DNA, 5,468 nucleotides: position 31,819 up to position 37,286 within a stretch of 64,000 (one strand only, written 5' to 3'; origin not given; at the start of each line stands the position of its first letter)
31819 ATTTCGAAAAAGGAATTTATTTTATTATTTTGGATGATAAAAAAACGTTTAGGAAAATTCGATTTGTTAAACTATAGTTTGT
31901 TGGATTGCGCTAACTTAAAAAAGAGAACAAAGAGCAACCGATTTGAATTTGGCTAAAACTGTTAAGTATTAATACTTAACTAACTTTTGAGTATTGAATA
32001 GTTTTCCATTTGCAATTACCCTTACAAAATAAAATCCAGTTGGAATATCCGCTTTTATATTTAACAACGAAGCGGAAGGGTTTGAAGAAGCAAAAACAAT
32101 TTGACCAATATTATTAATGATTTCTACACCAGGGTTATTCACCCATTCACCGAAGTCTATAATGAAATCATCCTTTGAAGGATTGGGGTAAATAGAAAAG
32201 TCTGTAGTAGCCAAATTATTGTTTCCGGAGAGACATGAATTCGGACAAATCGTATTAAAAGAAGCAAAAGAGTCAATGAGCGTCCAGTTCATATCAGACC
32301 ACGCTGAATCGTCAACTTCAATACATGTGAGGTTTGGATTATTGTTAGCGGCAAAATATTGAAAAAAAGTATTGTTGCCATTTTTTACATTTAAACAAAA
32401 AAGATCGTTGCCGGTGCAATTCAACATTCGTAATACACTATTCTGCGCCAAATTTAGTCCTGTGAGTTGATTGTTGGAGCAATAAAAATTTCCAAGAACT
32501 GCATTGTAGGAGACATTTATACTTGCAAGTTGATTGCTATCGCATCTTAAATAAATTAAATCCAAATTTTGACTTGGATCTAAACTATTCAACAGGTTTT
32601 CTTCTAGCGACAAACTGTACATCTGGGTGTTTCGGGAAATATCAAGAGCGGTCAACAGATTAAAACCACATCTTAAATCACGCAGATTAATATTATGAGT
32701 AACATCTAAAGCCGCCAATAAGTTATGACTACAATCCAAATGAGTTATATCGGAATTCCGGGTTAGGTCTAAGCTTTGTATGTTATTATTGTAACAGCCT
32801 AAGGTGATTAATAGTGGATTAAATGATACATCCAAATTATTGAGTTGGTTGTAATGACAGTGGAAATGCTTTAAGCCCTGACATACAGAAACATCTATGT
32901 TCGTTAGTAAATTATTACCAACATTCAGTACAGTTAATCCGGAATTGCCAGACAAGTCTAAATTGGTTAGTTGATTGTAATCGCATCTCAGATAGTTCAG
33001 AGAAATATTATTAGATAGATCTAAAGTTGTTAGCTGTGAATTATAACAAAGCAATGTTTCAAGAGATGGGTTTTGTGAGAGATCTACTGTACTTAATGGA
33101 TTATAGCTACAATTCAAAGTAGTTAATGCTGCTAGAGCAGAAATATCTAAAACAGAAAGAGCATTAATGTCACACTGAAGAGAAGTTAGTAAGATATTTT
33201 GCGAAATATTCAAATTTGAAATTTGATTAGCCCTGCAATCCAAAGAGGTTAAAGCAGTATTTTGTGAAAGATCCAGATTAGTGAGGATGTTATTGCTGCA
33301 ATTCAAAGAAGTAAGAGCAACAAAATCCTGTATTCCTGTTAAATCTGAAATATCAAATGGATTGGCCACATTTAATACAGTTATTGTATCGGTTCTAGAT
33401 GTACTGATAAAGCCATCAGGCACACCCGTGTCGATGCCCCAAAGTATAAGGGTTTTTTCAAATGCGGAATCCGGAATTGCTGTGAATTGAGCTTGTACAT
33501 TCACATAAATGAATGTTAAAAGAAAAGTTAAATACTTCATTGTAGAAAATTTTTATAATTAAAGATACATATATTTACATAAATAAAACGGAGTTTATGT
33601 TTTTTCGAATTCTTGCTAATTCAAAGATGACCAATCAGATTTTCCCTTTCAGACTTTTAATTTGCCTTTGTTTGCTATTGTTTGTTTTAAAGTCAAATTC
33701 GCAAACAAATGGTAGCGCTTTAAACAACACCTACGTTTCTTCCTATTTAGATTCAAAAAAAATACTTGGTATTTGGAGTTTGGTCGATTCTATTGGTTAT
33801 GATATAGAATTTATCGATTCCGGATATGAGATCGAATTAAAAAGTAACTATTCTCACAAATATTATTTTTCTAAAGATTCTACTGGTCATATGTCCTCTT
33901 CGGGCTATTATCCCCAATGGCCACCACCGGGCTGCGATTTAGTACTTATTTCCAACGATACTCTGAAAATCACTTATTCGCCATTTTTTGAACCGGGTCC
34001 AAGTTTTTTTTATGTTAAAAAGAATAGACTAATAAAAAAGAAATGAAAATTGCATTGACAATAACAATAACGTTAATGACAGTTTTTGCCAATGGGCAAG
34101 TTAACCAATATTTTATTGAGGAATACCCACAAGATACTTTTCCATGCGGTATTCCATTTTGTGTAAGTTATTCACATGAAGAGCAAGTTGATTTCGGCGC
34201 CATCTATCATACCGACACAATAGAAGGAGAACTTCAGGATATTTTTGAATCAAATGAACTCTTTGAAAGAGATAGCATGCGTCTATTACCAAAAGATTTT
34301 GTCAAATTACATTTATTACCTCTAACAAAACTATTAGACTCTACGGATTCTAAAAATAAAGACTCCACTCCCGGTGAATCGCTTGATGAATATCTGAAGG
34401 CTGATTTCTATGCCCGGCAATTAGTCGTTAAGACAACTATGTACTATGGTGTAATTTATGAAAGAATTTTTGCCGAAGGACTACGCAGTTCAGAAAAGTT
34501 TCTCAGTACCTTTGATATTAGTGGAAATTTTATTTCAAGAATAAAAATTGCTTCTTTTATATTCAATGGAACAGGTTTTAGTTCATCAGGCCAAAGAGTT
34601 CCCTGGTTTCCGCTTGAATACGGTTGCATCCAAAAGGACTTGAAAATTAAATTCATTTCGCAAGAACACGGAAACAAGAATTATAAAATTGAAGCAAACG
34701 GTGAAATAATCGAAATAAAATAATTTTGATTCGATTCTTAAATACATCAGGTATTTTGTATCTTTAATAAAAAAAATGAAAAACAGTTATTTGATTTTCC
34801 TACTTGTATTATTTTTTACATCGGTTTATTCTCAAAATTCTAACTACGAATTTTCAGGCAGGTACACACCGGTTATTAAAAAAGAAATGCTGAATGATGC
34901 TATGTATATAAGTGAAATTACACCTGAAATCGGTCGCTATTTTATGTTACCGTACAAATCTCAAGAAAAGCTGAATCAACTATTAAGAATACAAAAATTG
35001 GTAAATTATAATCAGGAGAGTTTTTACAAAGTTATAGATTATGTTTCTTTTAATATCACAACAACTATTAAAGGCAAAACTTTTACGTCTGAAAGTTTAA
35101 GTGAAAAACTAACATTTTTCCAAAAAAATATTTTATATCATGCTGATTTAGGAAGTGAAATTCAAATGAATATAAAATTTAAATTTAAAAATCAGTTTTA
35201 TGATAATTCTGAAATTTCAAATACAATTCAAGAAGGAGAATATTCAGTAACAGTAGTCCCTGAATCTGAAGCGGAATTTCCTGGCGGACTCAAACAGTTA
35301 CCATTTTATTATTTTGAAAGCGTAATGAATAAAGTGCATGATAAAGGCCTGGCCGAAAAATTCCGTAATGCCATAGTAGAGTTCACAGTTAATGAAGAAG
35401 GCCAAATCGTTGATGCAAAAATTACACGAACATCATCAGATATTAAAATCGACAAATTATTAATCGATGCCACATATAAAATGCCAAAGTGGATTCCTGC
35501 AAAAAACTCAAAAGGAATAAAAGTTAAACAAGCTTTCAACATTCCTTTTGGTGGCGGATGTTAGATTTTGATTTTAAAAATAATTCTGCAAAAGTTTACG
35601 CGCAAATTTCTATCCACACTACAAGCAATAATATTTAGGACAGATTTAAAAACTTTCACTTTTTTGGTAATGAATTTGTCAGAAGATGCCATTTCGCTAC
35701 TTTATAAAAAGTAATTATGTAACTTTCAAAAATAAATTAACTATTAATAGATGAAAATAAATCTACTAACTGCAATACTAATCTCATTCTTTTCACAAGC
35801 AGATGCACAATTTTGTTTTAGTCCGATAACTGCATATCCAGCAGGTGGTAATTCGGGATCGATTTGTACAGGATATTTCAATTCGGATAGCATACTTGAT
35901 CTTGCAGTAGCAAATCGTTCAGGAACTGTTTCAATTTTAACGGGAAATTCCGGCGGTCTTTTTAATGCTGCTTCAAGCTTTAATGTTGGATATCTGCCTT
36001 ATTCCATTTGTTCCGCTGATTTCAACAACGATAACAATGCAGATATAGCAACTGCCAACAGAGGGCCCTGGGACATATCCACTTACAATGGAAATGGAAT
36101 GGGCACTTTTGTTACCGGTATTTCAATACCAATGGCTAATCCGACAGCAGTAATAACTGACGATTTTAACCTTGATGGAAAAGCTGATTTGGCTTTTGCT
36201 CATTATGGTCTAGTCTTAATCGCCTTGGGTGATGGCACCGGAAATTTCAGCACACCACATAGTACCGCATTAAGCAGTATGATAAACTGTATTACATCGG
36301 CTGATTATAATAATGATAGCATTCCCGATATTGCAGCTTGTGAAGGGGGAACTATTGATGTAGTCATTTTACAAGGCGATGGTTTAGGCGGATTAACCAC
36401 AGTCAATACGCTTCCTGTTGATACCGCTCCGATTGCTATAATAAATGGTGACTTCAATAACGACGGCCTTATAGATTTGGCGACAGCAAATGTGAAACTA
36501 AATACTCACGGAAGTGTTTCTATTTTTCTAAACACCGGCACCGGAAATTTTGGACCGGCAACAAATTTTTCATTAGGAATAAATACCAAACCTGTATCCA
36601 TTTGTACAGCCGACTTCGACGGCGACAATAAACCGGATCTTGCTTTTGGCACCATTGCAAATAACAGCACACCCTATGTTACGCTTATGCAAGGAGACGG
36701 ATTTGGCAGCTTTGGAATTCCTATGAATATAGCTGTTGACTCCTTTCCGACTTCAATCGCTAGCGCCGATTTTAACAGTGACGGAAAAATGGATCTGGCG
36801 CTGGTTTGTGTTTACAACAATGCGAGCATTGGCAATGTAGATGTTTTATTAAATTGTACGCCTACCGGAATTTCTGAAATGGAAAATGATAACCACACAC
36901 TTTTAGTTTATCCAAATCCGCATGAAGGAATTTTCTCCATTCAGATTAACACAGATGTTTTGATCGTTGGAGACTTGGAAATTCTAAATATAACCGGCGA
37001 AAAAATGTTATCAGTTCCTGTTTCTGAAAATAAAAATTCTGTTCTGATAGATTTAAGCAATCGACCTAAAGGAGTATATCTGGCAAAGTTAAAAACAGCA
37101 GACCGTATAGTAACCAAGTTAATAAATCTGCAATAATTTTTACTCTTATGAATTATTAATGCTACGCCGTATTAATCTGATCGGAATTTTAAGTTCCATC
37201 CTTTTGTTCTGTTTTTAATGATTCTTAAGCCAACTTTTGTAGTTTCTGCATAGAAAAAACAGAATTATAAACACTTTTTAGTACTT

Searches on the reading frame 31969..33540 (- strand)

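Call 33: search_protein_families(library=pfam, proteins=[window:31969-33540:-], max_evalue=0.001)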
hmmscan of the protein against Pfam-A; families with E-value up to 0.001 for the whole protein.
window:31969-33540:- (523 aa): 2 families
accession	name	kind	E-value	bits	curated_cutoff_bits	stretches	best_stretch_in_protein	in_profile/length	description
PF12799.13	LRR_4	-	6.5e-13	48.9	27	0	76-111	3-40/44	Leucine Rich repeats (2 copies)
PF18962.6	Por_Secre_tail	-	9.7e-08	32.6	27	1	450-520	1-73/75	Secretion system C-terminal sorting domain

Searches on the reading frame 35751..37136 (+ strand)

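Call 33: search_protein_families(library=pfam, proteins=[window:35751-37136:+], max_evalue=0.001)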
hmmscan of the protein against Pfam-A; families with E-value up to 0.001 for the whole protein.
window:35751-37136:+ (461 aa): 3 families
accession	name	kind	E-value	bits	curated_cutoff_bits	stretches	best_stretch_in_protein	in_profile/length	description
PF13517.12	FG-GAP_3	-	2e-46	156.9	26.9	6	234-298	1-60/61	FG-GAP-like repeat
PF01839.29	FG-GAP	-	1.2e-24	86.1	22.1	1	332-350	1-19/37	FG-GAP repeat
PF18962.6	Por_Secre_tail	-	9.3e-11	42.3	27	1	386-458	1-74/75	Secretion system C-terminal sorting domain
